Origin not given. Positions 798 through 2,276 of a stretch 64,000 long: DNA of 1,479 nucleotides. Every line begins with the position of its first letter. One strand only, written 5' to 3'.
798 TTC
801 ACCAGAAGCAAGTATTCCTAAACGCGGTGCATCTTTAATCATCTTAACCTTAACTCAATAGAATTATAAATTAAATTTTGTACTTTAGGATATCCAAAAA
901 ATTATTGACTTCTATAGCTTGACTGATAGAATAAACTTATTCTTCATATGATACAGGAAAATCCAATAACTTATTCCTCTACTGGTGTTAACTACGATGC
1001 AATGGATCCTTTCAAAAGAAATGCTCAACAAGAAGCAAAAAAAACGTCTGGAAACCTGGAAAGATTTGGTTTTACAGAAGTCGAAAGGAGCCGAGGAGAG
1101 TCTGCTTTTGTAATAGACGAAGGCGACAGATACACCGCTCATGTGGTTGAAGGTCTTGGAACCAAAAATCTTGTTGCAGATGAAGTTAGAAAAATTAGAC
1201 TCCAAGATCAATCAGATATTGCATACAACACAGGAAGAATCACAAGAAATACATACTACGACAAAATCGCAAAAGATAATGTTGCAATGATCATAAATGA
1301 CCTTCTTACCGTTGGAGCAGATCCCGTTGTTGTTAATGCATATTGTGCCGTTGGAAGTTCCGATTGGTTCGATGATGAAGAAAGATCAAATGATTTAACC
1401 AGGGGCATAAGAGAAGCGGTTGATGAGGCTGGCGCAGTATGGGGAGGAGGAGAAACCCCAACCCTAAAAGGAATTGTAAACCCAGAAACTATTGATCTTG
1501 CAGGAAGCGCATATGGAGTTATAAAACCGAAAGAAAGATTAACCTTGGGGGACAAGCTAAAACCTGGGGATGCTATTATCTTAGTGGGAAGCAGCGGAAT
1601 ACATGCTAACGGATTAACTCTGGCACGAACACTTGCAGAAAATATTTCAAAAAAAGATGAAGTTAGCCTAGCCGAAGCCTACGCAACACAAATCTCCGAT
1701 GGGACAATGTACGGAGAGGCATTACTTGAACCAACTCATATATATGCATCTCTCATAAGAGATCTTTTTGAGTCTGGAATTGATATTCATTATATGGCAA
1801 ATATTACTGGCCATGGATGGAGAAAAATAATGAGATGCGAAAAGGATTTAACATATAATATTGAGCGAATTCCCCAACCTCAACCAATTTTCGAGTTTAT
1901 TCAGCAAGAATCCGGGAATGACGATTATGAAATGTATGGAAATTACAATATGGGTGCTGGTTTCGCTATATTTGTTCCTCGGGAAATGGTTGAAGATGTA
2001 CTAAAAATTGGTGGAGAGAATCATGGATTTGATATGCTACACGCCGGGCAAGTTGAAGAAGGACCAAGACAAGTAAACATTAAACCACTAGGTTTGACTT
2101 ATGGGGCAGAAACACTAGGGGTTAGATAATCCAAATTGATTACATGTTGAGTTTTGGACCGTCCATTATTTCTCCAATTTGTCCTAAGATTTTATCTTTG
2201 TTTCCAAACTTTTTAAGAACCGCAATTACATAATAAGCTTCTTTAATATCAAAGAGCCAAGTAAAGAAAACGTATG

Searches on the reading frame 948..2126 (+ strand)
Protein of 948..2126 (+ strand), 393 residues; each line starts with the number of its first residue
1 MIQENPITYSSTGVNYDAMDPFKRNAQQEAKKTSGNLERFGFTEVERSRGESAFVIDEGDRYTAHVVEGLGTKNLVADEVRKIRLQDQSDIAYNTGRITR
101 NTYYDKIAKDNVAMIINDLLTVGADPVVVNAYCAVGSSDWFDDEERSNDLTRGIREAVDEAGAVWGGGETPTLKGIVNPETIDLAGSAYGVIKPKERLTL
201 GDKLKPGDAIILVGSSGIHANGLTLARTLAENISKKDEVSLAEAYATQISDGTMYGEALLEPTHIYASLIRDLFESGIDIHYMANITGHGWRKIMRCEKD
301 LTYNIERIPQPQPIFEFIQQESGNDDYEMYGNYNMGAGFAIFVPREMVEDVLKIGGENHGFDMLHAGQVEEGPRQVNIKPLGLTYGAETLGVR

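Call 34: find_encoding_contigs(protein=window:948-2126:+, flank=10000, max_places=3)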
Protein window:948-2126:+ (393 aa): 2 contigs read that carry it; 1 place shown.
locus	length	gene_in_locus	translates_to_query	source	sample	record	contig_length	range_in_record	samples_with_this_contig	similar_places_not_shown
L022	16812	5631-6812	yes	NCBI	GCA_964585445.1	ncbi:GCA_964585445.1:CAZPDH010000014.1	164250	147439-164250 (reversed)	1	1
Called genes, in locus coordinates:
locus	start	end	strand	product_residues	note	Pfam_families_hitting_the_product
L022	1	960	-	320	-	?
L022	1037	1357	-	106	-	PF00166:Cpn10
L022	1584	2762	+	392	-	PF00963:Cohesin (weak), PF18911:PKD_4, PF00801:PKD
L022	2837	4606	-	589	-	PF00009:GTP_EFTU, PF03144:GTP_EFTU_D2, PF00679:EFG_C, PF06421:LepA_C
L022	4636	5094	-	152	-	-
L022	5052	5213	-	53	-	-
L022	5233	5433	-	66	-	-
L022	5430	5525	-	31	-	-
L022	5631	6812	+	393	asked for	PF00586:AIRS, PF02769:AIRS_C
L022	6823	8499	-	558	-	PF03023:MurJ, PF13440:Polysacc_synt_3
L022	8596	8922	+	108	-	-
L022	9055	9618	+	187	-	PF05137:PilN (weak)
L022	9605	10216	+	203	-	PF04350:PilO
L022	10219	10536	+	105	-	-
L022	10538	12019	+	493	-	PF00041:fn3 (faint), PF19077:Big_13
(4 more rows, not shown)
